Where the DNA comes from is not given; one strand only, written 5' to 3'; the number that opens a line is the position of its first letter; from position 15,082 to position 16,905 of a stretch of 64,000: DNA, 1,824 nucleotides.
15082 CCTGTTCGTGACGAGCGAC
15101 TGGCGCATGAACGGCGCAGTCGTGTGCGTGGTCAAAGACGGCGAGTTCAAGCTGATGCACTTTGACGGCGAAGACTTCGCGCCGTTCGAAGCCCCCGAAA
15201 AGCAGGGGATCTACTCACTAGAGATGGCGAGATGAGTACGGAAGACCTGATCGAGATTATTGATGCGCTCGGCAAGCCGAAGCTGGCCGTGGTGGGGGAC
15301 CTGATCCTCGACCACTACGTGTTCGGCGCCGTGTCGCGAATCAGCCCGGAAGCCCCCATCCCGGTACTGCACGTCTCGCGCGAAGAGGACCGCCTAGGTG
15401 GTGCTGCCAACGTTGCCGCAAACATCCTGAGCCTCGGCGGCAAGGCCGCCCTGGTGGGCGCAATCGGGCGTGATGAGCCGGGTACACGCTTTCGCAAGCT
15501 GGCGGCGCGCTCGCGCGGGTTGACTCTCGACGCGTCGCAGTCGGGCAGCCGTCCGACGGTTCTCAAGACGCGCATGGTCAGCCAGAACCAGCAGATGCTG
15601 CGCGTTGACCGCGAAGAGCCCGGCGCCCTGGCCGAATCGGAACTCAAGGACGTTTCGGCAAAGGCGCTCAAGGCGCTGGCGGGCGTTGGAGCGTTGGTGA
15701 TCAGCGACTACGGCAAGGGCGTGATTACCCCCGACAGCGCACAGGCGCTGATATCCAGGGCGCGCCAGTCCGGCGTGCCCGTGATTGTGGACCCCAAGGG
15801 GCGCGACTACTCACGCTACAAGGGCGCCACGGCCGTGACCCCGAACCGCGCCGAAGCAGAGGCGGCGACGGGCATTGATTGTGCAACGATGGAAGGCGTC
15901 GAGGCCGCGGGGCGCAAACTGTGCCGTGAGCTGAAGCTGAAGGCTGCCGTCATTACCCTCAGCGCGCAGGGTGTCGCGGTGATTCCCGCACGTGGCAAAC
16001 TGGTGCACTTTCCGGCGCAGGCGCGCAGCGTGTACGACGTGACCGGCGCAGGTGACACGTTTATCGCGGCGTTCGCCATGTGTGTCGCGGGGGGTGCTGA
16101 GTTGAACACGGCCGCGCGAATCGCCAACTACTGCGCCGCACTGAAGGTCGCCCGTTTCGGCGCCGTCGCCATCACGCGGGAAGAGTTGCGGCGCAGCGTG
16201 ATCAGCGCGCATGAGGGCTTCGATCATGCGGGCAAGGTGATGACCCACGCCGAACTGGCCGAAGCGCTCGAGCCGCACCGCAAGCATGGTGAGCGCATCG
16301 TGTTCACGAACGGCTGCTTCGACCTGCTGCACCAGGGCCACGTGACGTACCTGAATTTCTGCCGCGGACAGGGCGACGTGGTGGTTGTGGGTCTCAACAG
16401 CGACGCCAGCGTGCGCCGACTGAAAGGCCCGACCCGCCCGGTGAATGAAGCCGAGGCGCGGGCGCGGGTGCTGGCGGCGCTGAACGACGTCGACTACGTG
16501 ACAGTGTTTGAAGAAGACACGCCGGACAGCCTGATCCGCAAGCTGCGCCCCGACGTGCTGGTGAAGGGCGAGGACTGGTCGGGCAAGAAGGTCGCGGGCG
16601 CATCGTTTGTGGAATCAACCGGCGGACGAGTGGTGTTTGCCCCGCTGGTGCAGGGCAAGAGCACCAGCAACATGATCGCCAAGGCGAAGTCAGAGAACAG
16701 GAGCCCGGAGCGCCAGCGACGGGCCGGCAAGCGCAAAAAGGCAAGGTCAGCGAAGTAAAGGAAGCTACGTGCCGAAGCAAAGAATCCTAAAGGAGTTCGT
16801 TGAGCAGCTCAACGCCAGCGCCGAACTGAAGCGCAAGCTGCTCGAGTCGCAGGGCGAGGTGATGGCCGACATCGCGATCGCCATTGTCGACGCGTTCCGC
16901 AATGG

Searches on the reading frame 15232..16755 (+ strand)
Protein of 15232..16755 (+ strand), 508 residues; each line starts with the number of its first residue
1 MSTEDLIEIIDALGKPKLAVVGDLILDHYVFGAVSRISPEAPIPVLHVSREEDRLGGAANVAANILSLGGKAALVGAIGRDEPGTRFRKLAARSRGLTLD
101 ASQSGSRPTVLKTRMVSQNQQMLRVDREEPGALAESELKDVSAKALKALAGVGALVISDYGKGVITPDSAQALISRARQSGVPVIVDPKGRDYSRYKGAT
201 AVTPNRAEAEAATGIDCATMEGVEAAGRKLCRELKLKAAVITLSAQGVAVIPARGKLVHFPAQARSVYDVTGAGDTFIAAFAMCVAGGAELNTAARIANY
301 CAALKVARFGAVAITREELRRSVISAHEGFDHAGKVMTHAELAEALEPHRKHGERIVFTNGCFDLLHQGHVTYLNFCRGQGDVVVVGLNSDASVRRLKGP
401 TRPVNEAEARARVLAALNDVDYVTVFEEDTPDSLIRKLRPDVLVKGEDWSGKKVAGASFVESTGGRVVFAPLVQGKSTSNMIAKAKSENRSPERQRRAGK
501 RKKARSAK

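Call 62: search_protein_families(library=pfam, proteins=[window:15232-16755:+], max_evalue=0.001)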
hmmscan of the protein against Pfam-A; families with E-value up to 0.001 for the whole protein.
window:15232-16755:+ (508 aa): 3 families
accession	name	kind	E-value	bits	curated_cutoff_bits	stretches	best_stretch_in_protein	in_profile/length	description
PF00294.29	PfkB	-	2.1e-45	155.8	25.8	1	17-313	3-297/302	pfkB family carbohydrate kinase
PF01467.32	CTP_transf_like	-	1.3e-16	61.5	21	1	358-449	1-90/133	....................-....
PF08543.17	Phos_pyr_kin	-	5.4e-08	33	27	1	198-299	119-225/246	Phosphomethylpyrimidine kinase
